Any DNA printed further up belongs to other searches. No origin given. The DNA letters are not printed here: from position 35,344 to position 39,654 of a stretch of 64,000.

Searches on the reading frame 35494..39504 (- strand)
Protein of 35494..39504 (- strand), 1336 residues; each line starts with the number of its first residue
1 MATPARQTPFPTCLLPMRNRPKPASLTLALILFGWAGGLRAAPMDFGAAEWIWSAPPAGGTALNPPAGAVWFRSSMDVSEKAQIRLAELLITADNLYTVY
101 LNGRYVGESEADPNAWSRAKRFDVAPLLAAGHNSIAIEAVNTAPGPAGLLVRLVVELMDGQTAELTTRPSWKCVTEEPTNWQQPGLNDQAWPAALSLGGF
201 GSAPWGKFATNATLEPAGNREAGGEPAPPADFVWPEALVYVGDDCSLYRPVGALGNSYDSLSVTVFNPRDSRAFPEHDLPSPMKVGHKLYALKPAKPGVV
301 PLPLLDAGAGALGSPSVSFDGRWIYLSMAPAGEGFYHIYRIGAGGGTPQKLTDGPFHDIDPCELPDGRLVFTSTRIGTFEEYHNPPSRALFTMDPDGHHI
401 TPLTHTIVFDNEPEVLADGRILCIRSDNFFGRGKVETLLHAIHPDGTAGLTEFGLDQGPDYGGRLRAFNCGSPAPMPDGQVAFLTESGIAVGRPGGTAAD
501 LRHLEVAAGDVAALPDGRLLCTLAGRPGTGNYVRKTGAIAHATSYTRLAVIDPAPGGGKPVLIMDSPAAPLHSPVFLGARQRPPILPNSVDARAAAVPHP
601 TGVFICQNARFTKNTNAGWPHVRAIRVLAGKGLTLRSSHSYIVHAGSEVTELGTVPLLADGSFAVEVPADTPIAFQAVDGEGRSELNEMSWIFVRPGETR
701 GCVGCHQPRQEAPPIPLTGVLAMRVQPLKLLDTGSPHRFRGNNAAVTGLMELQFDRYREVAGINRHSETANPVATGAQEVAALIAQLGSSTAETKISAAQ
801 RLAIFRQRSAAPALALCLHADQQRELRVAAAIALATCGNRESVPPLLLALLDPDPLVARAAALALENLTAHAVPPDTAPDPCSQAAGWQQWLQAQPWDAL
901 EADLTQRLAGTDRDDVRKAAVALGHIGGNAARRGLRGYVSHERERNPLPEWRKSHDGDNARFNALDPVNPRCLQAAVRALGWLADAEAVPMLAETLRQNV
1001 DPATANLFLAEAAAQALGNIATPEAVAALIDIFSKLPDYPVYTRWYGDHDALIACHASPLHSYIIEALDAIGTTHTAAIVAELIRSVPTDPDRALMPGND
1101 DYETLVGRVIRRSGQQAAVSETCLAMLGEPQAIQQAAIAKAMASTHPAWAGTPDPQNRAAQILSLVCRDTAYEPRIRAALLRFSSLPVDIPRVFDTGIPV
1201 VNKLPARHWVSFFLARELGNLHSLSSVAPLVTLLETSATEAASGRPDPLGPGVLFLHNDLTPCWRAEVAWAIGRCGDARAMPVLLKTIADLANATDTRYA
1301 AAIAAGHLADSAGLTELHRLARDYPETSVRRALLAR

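Call 4: search_protein_families(library=pfam, proteins=[window:35494-39504:-])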
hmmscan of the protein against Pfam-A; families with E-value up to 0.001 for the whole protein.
window:35494-39504:- (1336 aa): 6 families
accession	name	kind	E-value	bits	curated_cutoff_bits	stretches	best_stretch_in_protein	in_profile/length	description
PF13646.12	HEAT_2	-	2.2e-21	76.4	27.7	3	812-870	2-60/88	HEAT repeats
PF18582.6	HZS_alpha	-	7.7e-16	58.9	26.6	1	651-707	42-98/98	Hydrazine synthase alpha subunit middle domain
PF03130.22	HEAT_PBS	-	3e-08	33.8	20.9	0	1011-1032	3-24/27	PBS lyase HEAT-like repeat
PF08531.16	Bac_rhamnosid_N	-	2.3e-06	28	25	1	83-174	2-113/172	Alpha-L-rhamnosidase N-terminal domain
PF07676.18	PD40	-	3.5e-05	24.1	20.9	0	349-379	2-34/38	WD40-like Beta Propeller Repeat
PF02837.24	Glyco_hydro_2_N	-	0.0008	19.8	28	0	67-143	64-137/169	Glycosyl hydrolases family 2, sugar binding domain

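Call 37: find_homologous_proteins(query=window:35494-39504:-, max_evalue=1e-50)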
Query window:35494-39504:- (1336 aa): 669 proteins with E <= 1e-50 among 8000 candidates; the best 120 are listed.
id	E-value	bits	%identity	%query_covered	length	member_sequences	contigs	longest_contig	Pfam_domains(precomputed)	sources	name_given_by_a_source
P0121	0.0e+0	3013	100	99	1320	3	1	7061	PF08531.17,PF18582.7,PF03130.23,PF13646.13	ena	-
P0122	0.0e+0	2446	83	98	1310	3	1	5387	PF08531.17,PF18582.7,PF03130.23,PF07676.19,PF13646.13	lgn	-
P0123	0.0e+0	2399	82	97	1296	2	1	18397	PF08531.17,PF18582.7,PF03130.23,PF13646.13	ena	-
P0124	0.0e+0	2377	80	98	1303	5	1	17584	PF08531.17,PF18582.7,PF03130.23,PF07676.19,PF13646.13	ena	-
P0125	0.0e+0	2325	79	97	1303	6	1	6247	PF08531.17,PF18582.7,PF03130.23,PF07676.19,PF13646.13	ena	-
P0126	0.0e+0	2314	78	97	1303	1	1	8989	PF08531.17,PF18582.7,PF03130.23,PF07676.19,PF13646.13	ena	-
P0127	0.0e+0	2310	78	99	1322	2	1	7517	PF08531.17,PF18582.7,PF02985.29,PF03130.23,PF13646.13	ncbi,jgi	jgi:HEAT repeat protein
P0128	0.0e+0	2304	78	99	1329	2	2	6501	PF18582.7,PF03130.23,PF07676.19,PF13646.13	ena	-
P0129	0.0e+0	2299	77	100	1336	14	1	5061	PF18582.7,PF03130.23,PF13646.13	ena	-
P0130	0.0e+0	2288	77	99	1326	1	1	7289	PF08531.17,PF18582.7,PF03130.23,PF13646.13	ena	-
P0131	0.0e+0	2277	78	97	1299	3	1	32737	PF08531.17,PF18582.7,PF03130.23,PF13646.13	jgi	jgi:HEAT repeat protein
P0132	0.0e+0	2261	76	98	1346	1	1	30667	PF18582.7,PF02985.29,PF03130.23,PF07676.19,PF13646.13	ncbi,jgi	jgi:HEAT repeat protein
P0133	0.0e+0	2261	76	98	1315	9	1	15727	PF08531.17,PF18582.7,PF03130.23,PF07676.19,PF13646.13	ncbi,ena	-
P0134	0.0e+0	2259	76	99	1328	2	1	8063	PF08531.17,PF18582.7,PF03130.23,PF13646.13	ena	-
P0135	0.0e+0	2258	76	99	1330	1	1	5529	PF08531.17,PF18582.7,PF03130.23,PF13646.13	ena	-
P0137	0.0e+0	2204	74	97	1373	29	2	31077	PF08531.17,PF18582.7,PF03130.23,PF13646.13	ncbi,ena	-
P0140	0.0e+0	2181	73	98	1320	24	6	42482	PF08531.17,PF18582.7,PF03130.23,PF07676.19,PF13646.13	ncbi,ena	-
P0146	0.0e+0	2015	68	98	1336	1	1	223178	PF08531.17,PF18582.7,PF03130.23,PF13646.13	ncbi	-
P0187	0.0e+0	1768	61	97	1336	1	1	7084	PF18582.7,PF02985.29,PF03130.23,PF07676.19,PF13646.13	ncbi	-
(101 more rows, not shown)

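Call 38: find_encoding_contigs(protein=P0123, flank=10000, max_places=1)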
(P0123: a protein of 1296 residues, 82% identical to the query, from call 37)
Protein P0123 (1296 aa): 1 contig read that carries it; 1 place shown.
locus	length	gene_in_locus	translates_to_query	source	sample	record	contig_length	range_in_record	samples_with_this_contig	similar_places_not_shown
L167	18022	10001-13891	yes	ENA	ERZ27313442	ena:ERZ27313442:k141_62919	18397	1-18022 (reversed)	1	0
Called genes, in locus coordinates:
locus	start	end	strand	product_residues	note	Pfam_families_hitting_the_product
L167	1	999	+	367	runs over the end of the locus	PF01797:Y1_Tnp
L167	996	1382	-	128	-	PF04379:DUF525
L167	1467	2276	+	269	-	PF08543:Phos_pyr_kin, PF00294:PfkB (weak)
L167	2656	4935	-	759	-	PF04151:PPC (faint)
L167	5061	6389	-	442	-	PF07394:DUF1501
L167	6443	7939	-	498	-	PF07583:PSCyt2, PF07587:PSD1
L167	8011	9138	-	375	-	PF21168:FkbO_Hyg5-like_N (weak), PF01042:Ribonuc_L-PSP (weak)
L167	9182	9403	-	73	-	-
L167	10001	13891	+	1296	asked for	PF08531:Bac_rhamnosid_N (faint), PF18582:HZS_alpha, PF03130:HEAT_PBS (faint), PF13646:HEAT_2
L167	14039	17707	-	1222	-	PF22633:F5_F8_type_C_2 (faint), PF18582:HZS_alpha, PF03781:FGE-sulfatase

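Call 39: find_encoding_contigs(protein=P0124, flank=10000, max_places=1)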
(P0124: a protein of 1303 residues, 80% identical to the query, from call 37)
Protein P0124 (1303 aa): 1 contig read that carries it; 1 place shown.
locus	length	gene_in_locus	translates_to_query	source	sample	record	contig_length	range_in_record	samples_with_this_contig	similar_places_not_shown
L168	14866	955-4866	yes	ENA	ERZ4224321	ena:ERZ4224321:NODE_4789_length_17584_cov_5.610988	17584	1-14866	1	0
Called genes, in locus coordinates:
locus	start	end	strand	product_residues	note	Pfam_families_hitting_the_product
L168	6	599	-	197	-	-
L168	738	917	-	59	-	-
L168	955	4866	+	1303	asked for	PF08531:Bac_rhamnosid_N (faint), PF07676:PD40 (faint), PF18582:HZS_alpha, PF03130:HEAT_PBS (faint), PF13646:HEAT_2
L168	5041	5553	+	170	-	-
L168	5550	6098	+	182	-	PF02357:NusG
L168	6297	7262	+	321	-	-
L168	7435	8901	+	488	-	PF01266:DAO (weak), PF13450:NAD_binding_8, PF03275:GLF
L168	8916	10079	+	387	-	PF00155:Aminotran_1_2 (weak), PF01041:DegT_DnrJ_EryC1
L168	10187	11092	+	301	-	PF01370:Epimerase, PF16363:GDP_Man_Dehyd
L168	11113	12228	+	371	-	PF01370:Epimerase, PF04321:RmlD_sub_bind, PF16363:GDP_Man_Dehyd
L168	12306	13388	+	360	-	PF01467:CTP_transf_like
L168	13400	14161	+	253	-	PF03808:Glyco_tran_WecG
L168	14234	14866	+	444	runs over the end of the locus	PF03721:UDPG_MGDP_dh_N, PF00984:UDPG_MGDP_dh, PF03720:UDPG_MGDP_dh_C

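Call 40: find_encoding_contigs(protein=P0131, flank=10000, max_places=1)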
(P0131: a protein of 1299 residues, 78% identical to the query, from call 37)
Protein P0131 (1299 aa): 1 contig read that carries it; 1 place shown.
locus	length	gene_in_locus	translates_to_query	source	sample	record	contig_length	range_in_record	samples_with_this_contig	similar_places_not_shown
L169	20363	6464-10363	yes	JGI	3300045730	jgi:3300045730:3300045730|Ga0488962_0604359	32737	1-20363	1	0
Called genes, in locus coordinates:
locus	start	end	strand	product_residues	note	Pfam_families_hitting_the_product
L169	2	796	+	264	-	?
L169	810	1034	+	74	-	-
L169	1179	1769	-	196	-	PF01066:CDP-OH_P_transf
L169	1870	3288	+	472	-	PF03446:NAD_binding_2, PF00393:6PGD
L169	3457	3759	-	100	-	-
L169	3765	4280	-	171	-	-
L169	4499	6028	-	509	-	PF13638:PIN_4, PF02562:PhoH, PF13604:AAA_30 (faint)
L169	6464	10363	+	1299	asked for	PF08531:Bac_rhamnosid_N (faint), PF03130:HEAT_PBS (faint), PF18582:HZS_alpha, PF13646:HEAT_2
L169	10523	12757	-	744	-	PF00912:Transgly, PF00905:Transpeptidase, PF06832:BiPBP_C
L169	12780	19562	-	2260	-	PF11974:bMG3, PF01835:MG2, PF17972:bMG5, PF17962:bMG6, PF07703:A2M_BRD, PF00207:A2M, PF07678:TED_complement (weak), PF17973:bMG10, +1 more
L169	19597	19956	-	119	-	PF03551:PadR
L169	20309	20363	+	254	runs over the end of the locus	PF02569:Pantoate_ligase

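Call 41: find_encoding_contigs(protein=P0137, flank=10000, max_places=1)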
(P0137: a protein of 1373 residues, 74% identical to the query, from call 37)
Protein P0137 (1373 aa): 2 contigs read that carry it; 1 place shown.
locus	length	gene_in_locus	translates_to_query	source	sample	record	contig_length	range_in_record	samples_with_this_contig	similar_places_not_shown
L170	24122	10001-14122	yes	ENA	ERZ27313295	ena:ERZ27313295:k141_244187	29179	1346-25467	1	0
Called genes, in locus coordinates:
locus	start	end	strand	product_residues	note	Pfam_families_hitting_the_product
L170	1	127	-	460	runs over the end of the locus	PF04734:Ceramidase_alk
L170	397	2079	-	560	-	PF01555:N6_N4_Mtase, PF04471:Mrr_cat (weak), PF22722:NA-iREase1 (weak)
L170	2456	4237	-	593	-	PF00496:SBP_bac_5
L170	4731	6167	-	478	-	PF24517:CBM96 (weak)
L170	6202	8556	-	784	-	PF01546:Peptidase_M20 (weak), PF04389:Peptidase_M28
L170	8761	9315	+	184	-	PF13274:SocA_Panacea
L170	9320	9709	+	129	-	-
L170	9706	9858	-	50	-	-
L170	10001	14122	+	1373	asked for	PF08531:Bac_rhamnosid_N (faint), PF03130:HEAT_PBS (faint), PF18582:HZS_alpha, PF13646:HEAT_2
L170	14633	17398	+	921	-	PF22544:HYDIN_VesB_CFA65-like_Ig (faint), PF01839:FG-GAP (faint), PF13517:FG-GAP_3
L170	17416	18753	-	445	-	PF06738:ThrE, PF12821:ThrE_2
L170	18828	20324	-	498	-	PF19577:DcaP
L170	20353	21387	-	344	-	PF04960:Glutaminase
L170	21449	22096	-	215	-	PF03458:Gly_transporter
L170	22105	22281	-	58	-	-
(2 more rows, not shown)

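Call 64: find_encoding_contigs(protein=P0132, flank=10000, max_places=1)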
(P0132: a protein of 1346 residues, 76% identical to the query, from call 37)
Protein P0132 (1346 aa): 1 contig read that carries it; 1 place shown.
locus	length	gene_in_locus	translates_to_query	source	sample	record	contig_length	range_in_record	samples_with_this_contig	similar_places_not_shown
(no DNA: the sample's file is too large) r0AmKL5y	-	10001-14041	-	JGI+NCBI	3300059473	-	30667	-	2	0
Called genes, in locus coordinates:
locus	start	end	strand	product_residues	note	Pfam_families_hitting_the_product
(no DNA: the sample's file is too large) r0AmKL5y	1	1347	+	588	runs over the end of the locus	PF00474:SSF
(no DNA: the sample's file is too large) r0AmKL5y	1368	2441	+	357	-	PF00933:Glyco_hydro_3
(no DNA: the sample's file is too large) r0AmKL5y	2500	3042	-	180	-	-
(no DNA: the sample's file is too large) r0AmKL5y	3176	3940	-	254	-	PF00005:ABC_tran, PF13304:AAA_21 (faint)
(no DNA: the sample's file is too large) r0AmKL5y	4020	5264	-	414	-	-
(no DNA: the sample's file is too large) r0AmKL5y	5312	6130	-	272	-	PF00793:DAHP_synth_1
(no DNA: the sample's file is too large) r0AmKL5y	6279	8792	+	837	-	PF00924:MS_channel_2nd, PF21082:MS_channel_3rd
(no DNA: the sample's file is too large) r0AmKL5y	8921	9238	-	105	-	-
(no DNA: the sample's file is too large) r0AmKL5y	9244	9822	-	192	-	-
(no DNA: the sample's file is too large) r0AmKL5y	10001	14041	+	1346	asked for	PF03130:HEAT_PBS (faint), PF07676:PD40 (faint), PF18582:HZS_alpha, PF02985:HEAT (faint), PF13646:HEAT_2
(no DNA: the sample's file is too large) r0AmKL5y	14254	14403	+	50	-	?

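Call 65: find_encoding_contigs(protein=P0133, flank=10000, max_places=1)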
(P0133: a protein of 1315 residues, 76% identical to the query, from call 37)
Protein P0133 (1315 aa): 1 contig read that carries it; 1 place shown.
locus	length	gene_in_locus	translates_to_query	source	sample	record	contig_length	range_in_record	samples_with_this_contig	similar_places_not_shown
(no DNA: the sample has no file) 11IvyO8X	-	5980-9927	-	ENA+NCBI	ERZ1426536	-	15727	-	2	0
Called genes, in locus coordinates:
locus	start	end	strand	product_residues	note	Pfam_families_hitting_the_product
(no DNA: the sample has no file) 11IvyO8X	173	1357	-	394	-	-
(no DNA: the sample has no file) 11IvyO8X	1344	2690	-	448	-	PF13520:AA_permease_2, PF00324:AA_permease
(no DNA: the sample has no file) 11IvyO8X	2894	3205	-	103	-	-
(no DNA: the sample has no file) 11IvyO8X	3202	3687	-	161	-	-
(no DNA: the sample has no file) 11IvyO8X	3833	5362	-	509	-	PF13638:PIN_4, PF13604:AAA_30 (faint), PF02562:PhoH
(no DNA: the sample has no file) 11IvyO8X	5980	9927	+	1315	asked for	PF08531:Bac_rhamnosid_N (faint), PF03130:HEAT_PBS (faint), PF07676:PD40 (faint), PF18582:HZS_alpha, PF13646:HEAT_2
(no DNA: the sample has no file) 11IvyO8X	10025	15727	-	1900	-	?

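Call 66: find_encoding_contigs(protein=P0140, flank=10000, max_places=2)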
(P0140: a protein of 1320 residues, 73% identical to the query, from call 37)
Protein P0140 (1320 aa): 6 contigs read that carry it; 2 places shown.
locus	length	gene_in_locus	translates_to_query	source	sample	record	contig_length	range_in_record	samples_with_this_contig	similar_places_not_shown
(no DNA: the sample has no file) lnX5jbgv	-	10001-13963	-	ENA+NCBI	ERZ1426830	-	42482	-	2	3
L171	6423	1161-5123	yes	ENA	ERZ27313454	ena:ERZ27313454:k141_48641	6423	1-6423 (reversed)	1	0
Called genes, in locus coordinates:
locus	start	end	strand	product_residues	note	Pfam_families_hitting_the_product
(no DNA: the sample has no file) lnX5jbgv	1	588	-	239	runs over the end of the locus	PF01553:Acyltransferase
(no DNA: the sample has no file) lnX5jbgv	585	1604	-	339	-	PF01148:CTP_transf_1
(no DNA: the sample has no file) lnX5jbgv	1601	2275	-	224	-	-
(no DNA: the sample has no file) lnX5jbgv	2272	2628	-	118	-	-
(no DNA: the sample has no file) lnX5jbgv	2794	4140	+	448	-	PF13520:AA_permease_2, PF00324:AA_permease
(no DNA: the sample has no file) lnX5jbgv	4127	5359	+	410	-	-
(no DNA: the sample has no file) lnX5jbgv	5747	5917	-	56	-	-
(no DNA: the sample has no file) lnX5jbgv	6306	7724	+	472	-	PF02163:Peptidase_M50, PF00595:PDZ (weak), PF13180:PDZ_2 (weak), PF14685:PDZ_Tricorn (faint), PF17820:PDZ_6, PF00595:PDZ (weak), PF13180:PDZ_2 (weak), PF17820:PDZ_6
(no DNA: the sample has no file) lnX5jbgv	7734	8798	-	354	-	PF08240:ADH_N, PF00107:ADH_zinc_N, PF13602:ADH_zinc_N_2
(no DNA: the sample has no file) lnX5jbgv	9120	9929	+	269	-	PF08282:Hydrolase_3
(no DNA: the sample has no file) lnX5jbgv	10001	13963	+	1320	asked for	PF08531:Bac_rhamnosid_N (faint), PF07676:PD40 (faint), PF18582:HZS_alpha, PF03130:HEAT_PBS (faint), PF13646:HEAT_2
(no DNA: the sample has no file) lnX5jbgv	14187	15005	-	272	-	-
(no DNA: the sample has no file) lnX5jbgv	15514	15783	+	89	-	-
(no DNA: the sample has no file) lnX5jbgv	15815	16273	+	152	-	PF01668:SmpB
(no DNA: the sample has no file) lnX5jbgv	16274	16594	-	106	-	-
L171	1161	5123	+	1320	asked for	PF08531:Bac_rhamnosid_N (faint), PF07676:PD40 (faint), PF18582:HZS_alpha, PF03130:HEAT_PBS (faint), PF13646:HEAT_2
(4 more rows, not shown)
